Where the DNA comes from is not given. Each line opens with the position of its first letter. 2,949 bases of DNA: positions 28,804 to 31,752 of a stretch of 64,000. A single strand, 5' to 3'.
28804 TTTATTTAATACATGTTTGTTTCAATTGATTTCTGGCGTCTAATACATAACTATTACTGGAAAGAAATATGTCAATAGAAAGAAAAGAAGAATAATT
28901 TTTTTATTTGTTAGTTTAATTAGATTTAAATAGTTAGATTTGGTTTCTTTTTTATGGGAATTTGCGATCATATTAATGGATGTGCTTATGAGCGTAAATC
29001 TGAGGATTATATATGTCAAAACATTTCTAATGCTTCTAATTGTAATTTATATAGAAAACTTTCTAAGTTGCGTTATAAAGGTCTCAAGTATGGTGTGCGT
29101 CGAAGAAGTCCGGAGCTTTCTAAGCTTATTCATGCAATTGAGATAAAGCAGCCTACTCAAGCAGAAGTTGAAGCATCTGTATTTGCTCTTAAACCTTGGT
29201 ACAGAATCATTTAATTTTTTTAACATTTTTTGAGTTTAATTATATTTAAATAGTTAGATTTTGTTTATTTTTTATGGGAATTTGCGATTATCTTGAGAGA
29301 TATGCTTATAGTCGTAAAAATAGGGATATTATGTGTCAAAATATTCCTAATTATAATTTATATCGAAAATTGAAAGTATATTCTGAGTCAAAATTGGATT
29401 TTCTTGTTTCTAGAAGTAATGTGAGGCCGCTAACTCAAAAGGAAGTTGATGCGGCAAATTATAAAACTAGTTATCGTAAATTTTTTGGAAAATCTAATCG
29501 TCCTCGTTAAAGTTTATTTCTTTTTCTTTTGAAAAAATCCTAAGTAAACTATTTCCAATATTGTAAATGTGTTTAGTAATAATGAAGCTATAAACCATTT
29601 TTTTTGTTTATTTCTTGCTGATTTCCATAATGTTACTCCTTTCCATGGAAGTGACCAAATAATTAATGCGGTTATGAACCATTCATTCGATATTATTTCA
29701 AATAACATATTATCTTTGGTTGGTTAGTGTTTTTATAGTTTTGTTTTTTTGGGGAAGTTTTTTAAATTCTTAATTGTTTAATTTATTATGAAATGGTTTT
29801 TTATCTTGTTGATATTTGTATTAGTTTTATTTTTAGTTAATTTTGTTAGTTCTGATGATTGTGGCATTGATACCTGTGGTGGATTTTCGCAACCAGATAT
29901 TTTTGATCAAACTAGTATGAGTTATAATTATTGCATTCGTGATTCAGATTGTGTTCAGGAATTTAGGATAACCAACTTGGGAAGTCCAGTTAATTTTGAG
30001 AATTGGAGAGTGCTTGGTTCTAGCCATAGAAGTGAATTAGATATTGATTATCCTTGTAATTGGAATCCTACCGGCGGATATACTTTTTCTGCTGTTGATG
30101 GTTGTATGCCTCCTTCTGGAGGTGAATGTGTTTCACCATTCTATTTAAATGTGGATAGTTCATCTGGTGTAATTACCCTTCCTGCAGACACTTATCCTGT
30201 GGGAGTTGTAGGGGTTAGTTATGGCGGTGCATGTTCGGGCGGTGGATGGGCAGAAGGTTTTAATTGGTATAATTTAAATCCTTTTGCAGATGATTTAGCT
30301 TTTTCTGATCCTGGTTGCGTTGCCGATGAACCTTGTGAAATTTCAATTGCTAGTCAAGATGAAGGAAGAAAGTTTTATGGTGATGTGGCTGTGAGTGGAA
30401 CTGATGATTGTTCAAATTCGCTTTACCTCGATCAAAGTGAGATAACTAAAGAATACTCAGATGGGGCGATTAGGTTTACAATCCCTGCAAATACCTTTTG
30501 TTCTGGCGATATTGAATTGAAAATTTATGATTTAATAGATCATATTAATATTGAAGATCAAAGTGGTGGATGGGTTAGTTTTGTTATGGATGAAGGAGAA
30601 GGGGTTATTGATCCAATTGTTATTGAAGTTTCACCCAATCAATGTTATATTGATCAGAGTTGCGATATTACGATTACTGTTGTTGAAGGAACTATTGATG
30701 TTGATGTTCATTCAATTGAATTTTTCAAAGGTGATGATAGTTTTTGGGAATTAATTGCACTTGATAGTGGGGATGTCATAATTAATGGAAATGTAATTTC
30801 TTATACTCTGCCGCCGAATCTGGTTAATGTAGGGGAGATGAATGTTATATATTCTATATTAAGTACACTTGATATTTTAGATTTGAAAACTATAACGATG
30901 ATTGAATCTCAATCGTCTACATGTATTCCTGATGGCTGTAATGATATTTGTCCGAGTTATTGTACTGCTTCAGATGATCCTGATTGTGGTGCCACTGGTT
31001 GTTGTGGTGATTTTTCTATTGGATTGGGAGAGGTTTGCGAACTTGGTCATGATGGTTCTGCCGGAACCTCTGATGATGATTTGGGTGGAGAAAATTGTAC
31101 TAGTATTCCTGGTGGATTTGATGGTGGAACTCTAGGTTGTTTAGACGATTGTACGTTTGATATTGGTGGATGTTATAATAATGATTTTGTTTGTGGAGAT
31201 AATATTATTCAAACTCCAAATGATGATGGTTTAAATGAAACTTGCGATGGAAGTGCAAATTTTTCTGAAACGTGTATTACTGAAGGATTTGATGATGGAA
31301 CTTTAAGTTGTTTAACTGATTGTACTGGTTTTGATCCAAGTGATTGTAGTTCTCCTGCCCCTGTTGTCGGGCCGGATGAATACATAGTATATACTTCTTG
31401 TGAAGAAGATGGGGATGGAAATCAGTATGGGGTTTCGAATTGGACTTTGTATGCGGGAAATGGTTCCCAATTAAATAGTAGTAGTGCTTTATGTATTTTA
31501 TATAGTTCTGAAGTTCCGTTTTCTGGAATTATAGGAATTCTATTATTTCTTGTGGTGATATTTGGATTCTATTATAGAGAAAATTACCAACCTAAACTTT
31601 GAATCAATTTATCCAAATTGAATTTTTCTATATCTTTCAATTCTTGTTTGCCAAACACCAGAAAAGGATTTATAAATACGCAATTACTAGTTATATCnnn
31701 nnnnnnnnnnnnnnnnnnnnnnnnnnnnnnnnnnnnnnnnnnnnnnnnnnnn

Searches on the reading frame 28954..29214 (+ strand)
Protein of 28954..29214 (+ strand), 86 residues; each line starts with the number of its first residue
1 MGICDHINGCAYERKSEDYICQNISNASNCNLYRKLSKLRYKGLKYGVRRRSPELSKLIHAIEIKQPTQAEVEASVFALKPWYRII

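Call 7: search_protein_families(library=pfam, proteins=[window:28954-29214:+], max_evalue=0.1)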
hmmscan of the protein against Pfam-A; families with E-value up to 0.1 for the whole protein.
window:28954-29214:+ (86 aa): 1 family
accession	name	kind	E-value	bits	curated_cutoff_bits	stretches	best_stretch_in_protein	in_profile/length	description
PF21957.2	Zn_ribbon_16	-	0.043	14.2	27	1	1-23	41-63/65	Zinc beta-ribbon finger, putative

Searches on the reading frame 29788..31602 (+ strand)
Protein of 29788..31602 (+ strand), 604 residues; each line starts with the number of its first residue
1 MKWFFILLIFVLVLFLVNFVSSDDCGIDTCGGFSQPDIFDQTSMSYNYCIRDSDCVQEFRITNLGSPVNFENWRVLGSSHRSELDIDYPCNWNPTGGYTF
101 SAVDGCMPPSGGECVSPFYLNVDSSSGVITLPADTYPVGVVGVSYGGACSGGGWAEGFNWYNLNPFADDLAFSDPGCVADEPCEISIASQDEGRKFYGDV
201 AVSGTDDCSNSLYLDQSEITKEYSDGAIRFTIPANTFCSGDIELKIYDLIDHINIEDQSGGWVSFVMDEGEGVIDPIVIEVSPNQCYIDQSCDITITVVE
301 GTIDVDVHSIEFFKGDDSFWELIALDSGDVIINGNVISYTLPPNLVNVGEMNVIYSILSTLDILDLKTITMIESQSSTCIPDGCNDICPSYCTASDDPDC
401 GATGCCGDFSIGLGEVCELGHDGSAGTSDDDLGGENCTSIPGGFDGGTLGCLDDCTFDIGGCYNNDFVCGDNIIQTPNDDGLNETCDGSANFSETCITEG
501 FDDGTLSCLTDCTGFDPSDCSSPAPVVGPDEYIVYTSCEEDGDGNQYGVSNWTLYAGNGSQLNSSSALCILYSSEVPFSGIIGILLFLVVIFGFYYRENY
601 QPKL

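Call 7: search_protein_families(library=pfam, proteins=[window:29788-31602:+], max_evalue=0.1)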
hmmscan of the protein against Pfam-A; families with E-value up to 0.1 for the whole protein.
window:29788-31602:+ (604 aa): 0 families

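Call 55: search_protein_families(library=ncbifam, proteins=[window:29788-31602:+], max_evalue=1)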
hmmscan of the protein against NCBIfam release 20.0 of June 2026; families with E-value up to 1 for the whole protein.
window:29788-31602:+ (604 aa): 0 families

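Call 57: find_homologous_proteins(query=window:29788-31602:+, max_evalue=0.00001)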
Query window:29788-31602:+ (604 aa): 17 proteins with E <= 0.00001 among 6390 candidates.
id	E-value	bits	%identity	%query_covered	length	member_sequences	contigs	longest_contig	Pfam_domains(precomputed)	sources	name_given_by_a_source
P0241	0.0e+0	1402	100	100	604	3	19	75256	-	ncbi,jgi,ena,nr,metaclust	ncbi:hypothetical protein HON86_03200 [Candidatus Woesearchaeota archaeon]|jgi:hypothetical protein|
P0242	2.7e-141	491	49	100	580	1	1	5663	-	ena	-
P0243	3.4e-69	252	70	28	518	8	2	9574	-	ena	-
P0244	9.3e-66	241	35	95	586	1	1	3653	-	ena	-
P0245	4.4e-65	239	34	98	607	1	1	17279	-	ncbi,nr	ncbi:hypothetical protein K8R33_01530 [archaeon]|nr:hypothetical protein [archaeon]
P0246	1.1e-56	211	32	99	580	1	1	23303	-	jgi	jgi:hypothetical protein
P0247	6.1e-21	93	44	16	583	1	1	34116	-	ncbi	ncbi:MAG: hypothetical protein AAGF11_43085 [Myxococcota bacterium]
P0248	9.1e-21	92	43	30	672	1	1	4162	-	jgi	jgi:hypothetical protein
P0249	9.8e-15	72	46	22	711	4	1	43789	PF01483.28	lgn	-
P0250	2.9e-13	68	53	15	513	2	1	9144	PF02412.24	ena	-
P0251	7.2e-12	63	48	15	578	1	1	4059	-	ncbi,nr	ncbi:MAG: hypothetical protein KDK70_26255 [Myxococcales bacterium]|nr:hypothetical protein [Myxococ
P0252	1.7e-11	62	41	23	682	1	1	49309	-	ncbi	-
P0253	3.5e-11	61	45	22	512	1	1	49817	PF26766.1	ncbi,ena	-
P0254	5.9e-11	60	44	15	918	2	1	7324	PF04151.22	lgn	-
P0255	3.0e-8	51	44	13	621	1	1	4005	PF13948.12,PF01483.28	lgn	-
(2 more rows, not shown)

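Call 59: find_encoding_contigs(protein=P0242, flank=5000, max_places=2)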
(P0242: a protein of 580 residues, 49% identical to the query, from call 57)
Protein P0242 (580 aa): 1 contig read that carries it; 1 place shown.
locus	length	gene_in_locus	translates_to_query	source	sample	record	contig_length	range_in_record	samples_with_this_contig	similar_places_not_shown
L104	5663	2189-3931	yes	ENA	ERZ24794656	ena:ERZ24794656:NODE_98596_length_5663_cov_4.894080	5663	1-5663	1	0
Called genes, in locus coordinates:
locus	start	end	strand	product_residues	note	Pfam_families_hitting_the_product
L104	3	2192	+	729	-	?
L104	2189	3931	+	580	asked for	-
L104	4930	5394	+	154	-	-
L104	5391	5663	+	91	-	?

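Call 60: find_encoding_contigs(protein=P0243, flank=6000, max_places=2)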
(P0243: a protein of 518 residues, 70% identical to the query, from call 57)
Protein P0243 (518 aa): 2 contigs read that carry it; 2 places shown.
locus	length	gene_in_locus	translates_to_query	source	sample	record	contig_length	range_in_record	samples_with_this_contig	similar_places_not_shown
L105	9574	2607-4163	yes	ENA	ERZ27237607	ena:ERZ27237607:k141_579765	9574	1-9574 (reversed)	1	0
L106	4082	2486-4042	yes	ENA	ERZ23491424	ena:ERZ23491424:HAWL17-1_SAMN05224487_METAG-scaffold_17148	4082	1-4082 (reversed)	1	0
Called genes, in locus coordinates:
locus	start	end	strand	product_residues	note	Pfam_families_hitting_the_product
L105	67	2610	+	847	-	PF00801:PKD, PF18911:PKD_4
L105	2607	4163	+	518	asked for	-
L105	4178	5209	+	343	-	-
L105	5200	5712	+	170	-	-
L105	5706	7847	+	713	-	-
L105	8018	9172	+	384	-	-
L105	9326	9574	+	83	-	?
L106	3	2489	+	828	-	?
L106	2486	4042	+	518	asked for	-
